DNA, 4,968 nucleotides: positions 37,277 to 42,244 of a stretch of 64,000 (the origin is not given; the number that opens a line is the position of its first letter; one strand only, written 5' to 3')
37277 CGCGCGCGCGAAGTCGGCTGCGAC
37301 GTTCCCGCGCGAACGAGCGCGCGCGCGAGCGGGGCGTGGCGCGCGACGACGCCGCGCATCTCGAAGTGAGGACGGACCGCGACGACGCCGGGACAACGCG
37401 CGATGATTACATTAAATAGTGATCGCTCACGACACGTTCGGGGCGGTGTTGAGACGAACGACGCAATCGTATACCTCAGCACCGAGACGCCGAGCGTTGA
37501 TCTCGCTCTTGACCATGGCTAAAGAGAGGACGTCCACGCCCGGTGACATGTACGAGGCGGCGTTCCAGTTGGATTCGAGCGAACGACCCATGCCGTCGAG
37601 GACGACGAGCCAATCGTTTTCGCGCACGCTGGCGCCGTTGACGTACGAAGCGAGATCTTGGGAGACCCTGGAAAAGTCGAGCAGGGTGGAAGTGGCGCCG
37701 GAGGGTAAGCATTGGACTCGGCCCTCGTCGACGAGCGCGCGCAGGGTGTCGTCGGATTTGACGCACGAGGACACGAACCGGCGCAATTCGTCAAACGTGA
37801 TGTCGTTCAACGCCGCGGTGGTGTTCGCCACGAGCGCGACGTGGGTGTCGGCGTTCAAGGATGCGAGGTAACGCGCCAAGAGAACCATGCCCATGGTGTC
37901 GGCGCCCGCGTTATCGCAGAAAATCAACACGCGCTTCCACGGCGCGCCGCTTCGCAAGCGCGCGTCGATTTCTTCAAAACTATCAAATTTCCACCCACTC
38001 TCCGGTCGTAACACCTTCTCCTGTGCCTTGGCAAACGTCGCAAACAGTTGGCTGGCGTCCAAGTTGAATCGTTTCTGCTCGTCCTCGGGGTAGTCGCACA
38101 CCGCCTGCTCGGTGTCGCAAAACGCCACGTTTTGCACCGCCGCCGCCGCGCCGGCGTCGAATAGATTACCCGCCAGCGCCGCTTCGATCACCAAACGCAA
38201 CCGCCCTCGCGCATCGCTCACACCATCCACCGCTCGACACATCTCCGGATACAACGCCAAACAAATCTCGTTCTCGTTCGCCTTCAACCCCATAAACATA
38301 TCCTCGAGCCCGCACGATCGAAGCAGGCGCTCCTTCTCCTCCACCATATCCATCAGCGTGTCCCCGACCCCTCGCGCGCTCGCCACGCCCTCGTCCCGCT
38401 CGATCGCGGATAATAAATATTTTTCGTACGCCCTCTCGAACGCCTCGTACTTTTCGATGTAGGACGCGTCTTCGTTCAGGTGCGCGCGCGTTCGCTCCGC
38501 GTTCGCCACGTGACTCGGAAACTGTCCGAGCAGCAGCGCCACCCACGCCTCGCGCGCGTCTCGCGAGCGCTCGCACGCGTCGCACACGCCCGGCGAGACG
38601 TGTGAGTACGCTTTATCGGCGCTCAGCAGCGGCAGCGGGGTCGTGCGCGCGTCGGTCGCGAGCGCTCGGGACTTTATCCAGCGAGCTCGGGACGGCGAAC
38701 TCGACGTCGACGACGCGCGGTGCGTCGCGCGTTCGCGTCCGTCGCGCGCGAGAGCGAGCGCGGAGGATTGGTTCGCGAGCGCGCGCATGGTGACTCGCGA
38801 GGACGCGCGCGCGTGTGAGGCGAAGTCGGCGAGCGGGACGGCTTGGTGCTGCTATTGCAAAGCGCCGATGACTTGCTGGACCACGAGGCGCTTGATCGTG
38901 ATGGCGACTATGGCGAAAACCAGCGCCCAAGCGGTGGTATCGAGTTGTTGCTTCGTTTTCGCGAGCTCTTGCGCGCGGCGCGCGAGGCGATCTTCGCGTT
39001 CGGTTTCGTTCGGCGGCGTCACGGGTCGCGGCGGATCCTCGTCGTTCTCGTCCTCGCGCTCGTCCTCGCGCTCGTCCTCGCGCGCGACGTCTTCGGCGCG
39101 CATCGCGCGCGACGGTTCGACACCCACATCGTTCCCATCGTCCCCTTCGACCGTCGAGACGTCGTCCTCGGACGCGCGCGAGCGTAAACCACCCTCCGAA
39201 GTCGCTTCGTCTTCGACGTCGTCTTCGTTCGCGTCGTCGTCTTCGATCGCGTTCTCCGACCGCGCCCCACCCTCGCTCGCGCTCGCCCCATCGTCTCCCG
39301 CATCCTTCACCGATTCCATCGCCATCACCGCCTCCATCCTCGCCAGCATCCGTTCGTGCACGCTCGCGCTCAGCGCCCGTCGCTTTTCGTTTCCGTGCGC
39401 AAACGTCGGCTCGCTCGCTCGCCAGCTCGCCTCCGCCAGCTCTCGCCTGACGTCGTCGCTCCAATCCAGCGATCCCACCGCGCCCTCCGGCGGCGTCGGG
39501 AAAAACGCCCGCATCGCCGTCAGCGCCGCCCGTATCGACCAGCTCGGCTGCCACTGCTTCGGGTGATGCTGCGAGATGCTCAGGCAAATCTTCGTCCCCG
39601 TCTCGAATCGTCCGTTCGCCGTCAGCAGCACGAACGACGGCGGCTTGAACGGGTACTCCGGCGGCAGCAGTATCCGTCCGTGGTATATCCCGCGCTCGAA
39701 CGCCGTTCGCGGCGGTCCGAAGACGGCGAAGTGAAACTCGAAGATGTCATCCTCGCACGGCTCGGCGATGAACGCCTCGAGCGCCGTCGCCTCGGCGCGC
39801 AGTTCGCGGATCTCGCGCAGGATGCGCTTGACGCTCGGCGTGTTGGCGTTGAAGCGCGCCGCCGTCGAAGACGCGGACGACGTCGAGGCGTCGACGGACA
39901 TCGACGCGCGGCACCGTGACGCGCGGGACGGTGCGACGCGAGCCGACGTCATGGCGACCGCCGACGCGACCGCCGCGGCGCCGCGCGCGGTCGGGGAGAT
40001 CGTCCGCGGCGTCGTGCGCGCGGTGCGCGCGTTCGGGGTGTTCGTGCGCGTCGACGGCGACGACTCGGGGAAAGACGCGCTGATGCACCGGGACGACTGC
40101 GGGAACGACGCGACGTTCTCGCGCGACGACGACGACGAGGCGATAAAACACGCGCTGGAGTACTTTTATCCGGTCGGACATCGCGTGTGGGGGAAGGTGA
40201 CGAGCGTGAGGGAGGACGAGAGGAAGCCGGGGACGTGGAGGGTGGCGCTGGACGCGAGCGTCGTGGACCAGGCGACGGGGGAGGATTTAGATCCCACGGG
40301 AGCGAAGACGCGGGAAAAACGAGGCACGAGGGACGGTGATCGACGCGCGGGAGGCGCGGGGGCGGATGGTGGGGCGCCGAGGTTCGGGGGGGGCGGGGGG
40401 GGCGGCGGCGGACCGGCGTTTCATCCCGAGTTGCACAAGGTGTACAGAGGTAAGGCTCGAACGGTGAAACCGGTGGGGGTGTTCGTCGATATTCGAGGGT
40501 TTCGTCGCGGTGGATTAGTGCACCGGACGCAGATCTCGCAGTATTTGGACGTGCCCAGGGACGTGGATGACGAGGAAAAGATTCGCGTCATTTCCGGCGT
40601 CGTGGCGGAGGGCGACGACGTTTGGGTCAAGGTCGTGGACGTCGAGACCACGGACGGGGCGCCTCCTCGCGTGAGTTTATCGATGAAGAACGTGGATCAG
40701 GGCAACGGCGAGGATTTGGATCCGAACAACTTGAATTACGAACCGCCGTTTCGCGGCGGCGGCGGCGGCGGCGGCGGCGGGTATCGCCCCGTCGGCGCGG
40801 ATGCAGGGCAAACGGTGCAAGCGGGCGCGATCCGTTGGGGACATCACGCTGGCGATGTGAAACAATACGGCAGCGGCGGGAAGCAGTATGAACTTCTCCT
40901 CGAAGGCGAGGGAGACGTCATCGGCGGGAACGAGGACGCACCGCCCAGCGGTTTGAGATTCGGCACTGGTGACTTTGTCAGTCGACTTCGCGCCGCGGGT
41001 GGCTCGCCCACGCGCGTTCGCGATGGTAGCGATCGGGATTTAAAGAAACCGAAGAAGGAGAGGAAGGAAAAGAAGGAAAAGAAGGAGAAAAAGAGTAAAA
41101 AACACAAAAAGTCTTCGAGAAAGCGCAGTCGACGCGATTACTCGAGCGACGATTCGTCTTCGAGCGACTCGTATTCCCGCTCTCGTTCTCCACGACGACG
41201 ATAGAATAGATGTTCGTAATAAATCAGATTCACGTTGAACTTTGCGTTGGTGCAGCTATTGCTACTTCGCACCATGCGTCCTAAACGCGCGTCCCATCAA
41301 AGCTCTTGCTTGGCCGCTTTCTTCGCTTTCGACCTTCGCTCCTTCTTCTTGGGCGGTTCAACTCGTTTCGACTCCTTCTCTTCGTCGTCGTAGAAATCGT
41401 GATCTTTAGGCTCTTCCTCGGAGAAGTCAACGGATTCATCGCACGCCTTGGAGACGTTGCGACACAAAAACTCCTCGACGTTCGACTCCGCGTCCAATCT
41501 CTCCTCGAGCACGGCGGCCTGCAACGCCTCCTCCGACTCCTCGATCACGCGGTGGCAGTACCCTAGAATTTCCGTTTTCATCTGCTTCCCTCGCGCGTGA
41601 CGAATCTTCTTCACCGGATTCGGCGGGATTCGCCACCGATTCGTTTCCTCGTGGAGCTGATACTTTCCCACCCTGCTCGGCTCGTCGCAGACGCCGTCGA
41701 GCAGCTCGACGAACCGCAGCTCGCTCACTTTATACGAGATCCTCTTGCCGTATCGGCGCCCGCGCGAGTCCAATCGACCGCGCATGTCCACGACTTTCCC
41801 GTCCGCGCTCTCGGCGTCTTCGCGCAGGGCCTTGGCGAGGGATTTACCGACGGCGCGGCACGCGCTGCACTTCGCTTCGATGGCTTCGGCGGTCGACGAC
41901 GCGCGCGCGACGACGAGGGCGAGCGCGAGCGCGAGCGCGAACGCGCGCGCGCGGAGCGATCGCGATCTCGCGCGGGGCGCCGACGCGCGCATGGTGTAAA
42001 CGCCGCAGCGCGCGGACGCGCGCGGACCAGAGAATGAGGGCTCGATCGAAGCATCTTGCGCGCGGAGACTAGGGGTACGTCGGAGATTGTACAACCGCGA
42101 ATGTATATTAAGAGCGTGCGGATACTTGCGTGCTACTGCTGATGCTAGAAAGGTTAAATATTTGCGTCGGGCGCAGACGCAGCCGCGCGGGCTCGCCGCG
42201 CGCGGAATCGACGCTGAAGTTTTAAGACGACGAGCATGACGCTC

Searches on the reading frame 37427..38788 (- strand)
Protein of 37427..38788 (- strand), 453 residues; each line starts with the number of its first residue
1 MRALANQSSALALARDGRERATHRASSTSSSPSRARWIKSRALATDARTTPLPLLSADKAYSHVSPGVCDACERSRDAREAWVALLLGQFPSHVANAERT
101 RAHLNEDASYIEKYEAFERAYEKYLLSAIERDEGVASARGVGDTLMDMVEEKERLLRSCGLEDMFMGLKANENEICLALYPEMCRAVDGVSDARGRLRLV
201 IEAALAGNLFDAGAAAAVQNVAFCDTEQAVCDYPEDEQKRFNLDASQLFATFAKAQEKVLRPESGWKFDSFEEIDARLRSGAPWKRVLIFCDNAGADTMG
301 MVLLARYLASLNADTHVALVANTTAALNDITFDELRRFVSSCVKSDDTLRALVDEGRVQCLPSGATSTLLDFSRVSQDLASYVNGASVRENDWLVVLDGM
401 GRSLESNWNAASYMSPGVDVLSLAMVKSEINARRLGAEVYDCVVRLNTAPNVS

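Call 37: search_protein_families(library=pfam, proteins=[window:37427-38788:-], max_evalue=0.00001)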
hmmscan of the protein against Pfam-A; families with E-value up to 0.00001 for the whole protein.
window:37427-38788:- (453 aa): 1 family
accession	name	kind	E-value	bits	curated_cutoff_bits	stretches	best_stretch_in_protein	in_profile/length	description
PF01937.24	ARMT1-like_dom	-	2.2e-32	113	25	1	111-443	24-311/311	Damage-control phosphatase ARMT1-like domain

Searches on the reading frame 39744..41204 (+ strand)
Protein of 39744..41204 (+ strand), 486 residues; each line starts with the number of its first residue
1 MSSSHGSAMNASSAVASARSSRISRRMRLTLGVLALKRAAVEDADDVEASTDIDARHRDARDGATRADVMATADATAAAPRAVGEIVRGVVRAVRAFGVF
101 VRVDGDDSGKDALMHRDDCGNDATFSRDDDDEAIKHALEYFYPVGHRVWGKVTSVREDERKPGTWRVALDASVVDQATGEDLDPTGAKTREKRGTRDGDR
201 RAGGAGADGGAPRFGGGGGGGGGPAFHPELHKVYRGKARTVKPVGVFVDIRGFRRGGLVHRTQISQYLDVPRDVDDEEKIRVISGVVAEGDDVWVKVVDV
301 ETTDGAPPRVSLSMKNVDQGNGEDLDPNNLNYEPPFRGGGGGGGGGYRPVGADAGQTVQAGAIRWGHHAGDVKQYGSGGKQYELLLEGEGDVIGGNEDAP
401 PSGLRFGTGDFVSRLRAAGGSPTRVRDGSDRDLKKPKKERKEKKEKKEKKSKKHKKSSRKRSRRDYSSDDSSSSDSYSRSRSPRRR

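Call 37: search_protein_families(library=pfam, proteins=[window:39744-41204:+], max_evalue=0.00001)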
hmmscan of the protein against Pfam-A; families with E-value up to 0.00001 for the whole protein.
window:39744-41204:+ (486 aa): 1 family
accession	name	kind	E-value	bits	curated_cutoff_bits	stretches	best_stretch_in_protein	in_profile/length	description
PF00575.29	S1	-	4.6e-08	33.8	22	0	228-305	2-67/74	S1 RNA binding domain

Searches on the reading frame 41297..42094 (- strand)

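Call 37: search_protein_families(library=pfam, proteins=[window:41297-42094:-], max_evalue=0.00001)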
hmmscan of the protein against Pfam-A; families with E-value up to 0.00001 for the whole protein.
window:41297-42094:- (265 aa): 1 family
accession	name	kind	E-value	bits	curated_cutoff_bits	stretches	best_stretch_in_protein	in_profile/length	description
PF11938.13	DUF3456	-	1.6e-27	97.2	21.1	1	75-218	1-150/150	TLR4 regulator and MIR-interacting MSAP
